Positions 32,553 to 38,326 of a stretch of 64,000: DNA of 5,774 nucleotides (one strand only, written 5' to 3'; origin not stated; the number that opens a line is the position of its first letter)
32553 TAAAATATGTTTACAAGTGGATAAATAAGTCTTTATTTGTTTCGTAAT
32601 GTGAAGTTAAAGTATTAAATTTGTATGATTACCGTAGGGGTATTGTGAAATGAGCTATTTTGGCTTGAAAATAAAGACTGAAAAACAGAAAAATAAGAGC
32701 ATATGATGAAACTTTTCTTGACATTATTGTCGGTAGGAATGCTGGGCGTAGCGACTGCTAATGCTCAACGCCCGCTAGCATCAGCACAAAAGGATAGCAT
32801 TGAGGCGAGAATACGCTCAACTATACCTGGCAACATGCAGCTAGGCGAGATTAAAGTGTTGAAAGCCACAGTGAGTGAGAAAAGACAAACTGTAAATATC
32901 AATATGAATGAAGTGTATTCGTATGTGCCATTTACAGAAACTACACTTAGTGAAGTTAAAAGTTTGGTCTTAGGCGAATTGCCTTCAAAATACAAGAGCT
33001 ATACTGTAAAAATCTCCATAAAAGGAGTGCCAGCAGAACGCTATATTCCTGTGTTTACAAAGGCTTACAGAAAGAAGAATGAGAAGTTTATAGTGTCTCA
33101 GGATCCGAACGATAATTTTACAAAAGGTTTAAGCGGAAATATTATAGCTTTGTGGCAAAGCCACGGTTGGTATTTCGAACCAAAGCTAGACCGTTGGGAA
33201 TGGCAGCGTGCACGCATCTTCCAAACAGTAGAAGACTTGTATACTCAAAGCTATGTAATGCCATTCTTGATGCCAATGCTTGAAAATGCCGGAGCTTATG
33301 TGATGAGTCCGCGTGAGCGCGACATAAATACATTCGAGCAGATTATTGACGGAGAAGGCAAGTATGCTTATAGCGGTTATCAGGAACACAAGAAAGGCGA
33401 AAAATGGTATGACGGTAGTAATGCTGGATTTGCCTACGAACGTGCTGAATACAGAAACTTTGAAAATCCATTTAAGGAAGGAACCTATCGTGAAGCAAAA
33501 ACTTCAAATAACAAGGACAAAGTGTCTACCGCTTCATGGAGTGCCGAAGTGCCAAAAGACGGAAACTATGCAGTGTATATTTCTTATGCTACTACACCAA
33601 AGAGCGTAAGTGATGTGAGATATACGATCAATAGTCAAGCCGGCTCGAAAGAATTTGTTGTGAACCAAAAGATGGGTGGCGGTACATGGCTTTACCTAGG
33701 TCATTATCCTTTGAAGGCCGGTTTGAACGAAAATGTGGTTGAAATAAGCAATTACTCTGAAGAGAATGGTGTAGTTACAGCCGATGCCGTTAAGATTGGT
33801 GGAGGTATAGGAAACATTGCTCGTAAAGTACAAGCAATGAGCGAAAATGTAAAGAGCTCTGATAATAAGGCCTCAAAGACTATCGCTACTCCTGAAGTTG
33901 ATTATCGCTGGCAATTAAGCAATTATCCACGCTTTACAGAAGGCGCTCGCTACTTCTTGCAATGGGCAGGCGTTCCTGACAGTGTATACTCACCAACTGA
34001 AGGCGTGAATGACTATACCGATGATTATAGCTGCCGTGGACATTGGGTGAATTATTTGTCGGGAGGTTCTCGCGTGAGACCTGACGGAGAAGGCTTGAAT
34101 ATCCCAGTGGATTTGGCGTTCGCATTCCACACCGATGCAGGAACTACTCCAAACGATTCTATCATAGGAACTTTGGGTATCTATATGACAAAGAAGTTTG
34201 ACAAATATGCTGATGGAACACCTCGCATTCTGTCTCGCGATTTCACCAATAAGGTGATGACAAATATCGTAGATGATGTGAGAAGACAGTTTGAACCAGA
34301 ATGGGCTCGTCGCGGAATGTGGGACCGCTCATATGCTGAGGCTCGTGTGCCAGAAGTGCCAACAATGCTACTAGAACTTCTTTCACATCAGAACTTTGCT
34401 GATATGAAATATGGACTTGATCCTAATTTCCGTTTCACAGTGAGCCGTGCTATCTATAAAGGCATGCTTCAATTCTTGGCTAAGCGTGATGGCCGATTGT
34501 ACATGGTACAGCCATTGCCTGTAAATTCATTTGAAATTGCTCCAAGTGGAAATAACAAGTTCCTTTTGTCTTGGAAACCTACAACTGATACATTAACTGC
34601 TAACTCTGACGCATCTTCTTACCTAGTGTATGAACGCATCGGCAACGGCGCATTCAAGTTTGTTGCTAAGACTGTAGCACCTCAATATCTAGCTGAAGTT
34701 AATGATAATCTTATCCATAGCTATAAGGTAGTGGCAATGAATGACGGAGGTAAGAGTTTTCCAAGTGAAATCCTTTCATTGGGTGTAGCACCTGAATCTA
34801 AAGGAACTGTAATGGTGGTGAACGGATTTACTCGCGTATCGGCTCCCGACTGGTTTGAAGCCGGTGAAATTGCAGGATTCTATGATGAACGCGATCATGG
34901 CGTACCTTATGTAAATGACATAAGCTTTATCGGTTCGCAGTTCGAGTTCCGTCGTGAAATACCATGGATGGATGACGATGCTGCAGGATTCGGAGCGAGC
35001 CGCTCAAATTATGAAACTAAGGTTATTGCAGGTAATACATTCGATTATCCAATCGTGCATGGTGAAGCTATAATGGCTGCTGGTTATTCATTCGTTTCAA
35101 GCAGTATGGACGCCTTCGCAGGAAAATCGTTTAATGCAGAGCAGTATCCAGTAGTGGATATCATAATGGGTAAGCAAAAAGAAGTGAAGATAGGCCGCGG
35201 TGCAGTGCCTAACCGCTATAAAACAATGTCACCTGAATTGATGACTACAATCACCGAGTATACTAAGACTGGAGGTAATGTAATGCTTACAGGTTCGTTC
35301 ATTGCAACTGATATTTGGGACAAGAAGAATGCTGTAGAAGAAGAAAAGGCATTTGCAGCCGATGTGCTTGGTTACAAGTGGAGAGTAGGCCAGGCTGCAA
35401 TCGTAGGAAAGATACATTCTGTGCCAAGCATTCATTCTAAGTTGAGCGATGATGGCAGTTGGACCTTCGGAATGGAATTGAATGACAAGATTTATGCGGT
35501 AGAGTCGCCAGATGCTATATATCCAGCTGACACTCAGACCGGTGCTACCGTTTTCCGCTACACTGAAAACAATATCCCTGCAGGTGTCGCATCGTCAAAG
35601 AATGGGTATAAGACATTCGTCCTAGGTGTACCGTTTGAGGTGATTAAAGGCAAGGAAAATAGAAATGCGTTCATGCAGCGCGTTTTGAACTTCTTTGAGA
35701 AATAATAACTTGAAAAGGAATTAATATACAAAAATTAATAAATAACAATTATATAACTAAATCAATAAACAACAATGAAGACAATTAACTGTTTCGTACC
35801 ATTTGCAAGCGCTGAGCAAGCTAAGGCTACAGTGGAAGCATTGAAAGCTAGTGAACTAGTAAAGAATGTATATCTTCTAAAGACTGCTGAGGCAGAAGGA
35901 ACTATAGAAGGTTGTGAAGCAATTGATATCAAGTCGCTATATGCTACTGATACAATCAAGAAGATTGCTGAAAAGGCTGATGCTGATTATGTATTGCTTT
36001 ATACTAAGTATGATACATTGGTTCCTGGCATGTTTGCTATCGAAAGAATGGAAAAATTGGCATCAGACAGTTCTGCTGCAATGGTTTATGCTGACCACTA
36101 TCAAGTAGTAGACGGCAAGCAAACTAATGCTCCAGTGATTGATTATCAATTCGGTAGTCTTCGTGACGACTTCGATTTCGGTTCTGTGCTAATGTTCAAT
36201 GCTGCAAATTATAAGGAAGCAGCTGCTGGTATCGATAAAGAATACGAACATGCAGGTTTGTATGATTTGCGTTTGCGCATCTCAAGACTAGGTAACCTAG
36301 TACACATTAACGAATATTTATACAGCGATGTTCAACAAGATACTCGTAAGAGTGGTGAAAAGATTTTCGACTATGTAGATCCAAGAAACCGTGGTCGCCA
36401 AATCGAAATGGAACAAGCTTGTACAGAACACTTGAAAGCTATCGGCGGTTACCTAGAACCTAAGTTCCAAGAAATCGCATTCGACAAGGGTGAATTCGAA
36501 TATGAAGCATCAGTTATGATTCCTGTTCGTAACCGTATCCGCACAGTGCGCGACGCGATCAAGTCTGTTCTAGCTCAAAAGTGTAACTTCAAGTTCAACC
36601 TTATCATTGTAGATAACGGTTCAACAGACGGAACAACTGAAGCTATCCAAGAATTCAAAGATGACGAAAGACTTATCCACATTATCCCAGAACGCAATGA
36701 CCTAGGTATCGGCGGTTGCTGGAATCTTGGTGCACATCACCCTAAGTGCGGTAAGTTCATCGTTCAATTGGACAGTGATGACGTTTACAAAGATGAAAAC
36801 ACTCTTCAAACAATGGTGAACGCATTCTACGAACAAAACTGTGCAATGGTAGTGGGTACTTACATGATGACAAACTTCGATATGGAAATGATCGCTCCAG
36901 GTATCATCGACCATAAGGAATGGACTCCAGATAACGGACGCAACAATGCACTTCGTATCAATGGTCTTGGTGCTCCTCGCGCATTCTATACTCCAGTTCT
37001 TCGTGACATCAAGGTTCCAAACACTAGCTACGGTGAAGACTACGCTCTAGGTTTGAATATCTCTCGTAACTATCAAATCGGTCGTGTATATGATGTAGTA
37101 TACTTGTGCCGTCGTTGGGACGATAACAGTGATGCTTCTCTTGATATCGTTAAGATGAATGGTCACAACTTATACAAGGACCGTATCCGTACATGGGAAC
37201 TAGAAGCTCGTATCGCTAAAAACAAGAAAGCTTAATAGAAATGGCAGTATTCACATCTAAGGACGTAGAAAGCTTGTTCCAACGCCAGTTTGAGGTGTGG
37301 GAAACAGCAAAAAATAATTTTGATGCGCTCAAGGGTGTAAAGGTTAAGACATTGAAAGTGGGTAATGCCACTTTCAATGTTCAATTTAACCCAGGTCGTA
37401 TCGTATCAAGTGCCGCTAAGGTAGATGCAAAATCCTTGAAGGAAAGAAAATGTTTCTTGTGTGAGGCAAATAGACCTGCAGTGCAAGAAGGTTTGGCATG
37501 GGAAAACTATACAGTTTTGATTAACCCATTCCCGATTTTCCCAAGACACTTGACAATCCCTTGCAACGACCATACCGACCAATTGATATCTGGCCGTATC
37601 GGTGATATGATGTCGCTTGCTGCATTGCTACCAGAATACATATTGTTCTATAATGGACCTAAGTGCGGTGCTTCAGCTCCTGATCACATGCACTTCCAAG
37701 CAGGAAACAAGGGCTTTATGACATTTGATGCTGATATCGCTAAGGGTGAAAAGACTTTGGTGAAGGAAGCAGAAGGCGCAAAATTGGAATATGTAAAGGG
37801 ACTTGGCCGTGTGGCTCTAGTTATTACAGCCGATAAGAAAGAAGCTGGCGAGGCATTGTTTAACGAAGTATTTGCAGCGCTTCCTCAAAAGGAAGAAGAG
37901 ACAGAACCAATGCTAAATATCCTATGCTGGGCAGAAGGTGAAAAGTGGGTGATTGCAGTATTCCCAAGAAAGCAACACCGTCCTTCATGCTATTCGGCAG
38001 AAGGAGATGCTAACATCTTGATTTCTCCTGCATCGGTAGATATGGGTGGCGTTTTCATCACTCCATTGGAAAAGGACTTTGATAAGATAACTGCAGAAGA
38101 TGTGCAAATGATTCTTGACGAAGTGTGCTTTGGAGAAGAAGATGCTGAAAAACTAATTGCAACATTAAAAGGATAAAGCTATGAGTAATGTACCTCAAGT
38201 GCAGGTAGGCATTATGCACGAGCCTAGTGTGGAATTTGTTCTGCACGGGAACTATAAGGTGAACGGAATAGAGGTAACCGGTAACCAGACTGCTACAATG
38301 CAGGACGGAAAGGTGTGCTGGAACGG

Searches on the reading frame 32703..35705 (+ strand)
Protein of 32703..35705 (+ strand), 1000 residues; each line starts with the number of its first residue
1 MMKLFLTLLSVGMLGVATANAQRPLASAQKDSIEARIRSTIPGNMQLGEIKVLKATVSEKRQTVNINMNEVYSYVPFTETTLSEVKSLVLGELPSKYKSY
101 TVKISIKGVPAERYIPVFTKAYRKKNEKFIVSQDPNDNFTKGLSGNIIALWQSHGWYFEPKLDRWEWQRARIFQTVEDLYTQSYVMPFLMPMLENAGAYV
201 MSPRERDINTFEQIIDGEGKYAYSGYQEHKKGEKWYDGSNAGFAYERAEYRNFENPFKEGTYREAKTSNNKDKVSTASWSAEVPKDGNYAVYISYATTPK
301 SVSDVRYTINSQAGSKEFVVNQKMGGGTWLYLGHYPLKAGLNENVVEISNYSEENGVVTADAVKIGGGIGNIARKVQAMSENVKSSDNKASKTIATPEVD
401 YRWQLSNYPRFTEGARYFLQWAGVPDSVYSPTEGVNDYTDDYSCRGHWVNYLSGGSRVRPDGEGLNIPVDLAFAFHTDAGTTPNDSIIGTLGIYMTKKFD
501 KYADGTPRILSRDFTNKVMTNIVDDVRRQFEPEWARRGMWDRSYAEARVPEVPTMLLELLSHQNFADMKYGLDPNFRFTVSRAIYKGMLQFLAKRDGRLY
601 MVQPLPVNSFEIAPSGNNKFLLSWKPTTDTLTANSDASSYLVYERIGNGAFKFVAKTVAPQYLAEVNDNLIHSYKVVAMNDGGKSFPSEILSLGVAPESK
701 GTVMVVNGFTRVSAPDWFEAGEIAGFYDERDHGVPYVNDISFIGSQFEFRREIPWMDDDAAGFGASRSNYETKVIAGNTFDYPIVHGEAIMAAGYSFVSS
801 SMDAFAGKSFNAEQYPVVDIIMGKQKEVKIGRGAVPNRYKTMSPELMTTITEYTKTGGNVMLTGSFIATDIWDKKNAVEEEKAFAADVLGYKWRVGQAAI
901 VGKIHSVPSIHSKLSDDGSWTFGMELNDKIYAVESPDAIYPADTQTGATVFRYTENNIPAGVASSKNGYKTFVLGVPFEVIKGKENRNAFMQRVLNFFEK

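Call 45: search_protein_families(library=pfam, proteins=[window:32703-35705:+], max_evalue=0.00001)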
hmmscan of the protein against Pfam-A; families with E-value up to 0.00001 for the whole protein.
window:32703-35705:+ (1000 aa): 1 family
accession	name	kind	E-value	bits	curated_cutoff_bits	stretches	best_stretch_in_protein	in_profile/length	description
PF25275.1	Golvesin_C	-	3.4e-24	85.8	31.6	1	266-365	32-130/132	Golvesin C-terminal domain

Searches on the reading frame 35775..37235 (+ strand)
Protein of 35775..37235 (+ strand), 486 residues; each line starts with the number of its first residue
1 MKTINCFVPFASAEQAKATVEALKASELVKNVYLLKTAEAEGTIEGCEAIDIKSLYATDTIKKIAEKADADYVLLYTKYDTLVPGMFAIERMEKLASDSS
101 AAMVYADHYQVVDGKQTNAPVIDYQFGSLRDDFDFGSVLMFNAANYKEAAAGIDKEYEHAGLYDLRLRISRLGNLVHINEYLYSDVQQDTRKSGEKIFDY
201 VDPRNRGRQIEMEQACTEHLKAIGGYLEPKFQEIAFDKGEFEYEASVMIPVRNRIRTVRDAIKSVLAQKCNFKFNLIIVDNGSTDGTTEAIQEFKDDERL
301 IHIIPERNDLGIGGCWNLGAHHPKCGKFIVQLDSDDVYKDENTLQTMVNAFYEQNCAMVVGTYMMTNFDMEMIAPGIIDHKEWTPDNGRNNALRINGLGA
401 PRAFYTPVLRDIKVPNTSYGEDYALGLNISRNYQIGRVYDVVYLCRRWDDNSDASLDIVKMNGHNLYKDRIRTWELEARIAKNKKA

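Call 45: search_protein_families(library=pfam, proteins=[window:35775-37235:+], max_evalue=0.00001)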
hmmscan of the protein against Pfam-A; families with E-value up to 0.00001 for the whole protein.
window:35775-37235:+ (486 aa): 2 families
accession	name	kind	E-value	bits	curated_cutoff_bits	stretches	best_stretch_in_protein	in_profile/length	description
PF00535.33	Glycos_transf_2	-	7.4e-23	81.8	23.3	1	246-368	1-120/168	Glycosyl transferase family 2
PF10111.15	Glyco_tranf_2_2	-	1.6e-07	31.6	27.3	1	246-341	1-97/276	Glycosyltransferase like family 2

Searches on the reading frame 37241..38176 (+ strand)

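Call 45: search_protein_families(library=pfam, proteins=[window:37241-38176:+], max_evalue=0.00001)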
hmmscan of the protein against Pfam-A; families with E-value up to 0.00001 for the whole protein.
window:37241-38176:+ (311 aa): 1 family
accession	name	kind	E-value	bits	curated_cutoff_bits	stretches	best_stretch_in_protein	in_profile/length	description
PF16269.10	DUF4922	-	4.1e-64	215.4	23.6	1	12-156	1-146/146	Domain of unknown function (DUF4922)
